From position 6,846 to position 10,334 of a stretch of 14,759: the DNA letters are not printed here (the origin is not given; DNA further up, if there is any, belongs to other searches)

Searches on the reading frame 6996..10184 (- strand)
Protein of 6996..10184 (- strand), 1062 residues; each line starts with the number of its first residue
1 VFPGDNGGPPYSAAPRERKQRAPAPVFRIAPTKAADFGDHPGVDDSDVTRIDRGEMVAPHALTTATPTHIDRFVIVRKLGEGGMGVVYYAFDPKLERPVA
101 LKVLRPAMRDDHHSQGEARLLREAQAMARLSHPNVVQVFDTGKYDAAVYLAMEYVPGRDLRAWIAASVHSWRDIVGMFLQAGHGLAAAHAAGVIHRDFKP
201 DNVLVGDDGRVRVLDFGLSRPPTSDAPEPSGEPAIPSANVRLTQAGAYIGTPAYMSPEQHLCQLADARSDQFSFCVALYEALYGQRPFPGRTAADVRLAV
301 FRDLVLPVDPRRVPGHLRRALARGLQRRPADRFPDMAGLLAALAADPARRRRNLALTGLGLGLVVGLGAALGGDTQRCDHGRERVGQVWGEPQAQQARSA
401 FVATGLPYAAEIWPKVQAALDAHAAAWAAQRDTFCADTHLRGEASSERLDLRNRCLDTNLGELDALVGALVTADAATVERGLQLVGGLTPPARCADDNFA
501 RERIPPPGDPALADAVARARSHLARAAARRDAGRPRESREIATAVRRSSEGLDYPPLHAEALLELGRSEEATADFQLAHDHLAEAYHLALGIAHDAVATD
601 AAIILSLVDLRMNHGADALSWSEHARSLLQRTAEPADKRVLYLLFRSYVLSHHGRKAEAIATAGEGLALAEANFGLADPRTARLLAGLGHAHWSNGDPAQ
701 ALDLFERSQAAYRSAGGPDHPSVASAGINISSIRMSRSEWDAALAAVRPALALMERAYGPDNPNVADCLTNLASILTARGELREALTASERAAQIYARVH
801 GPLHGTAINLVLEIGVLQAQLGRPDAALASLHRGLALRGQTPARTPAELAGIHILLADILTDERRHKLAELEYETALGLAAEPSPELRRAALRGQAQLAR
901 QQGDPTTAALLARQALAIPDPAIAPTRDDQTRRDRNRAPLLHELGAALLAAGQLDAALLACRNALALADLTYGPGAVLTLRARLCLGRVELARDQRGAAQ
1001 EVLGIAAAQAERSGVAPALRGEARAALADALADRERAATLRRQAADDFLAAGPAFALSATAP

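Call 68: search_protein_families(library=pfam, proteins=[window:6996-10184:-], max_evalue=0.001)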
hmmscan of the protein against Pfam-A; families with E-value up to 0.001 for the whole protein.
window:6996-10184:- (1062 aa): 11 families
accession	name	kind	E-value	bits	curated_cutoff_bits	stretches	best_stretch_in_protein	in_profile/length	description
PF00069.31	Pkinase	-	4.9e-39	134.7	31.7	1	74-296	2-205/263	Protein kinase domain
PF13424.12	TPR_12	-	4.2e-31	107.4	30.1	3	729-792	8-71/77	Tetratricopeptide repeat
PF07714.23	PK_Tyr_Ser-Thr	-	2.5e-28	99.6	23.1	1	75-336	3-251/258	Protein tyrosine and serine/threonine kinase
PF13374.12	TPR_10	-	3.3e-13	49.6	27.5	1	765-802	1-38/42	Tetratricopeptide repeat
PF00515.34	TPR_1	-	2.3e-09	37.1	27.8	0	682-708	1-27/34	Tetratricopeptide repeat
PF24885.1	TPR_NPHP3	-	1.9e-08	34.5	100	1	742-845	117-220/239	Nephrocystin-3 TPR domain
PF07719.23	TPR_2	-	8.1e-08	32.3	27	0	682-710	1-29/34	Tetratricopeptide repeat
PF13181.12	TPR_8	-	6.2e-06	26.4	25.7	0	682-708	1-27/34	Tetratricopeptide repeat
PF01636.29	APH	-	0.00027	21.2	23.2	1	188-220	165-198/239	Phosphotransferase enzyme family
PF03109.22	ABC1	-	0.00027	20.6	22.9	0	144-221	139-216/244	ABC1 atypical kinase-like domain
PF13431.12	TPR_17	-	0.00055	20.4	24.4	0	762-786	9-33/34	Tetratricopeptide repeat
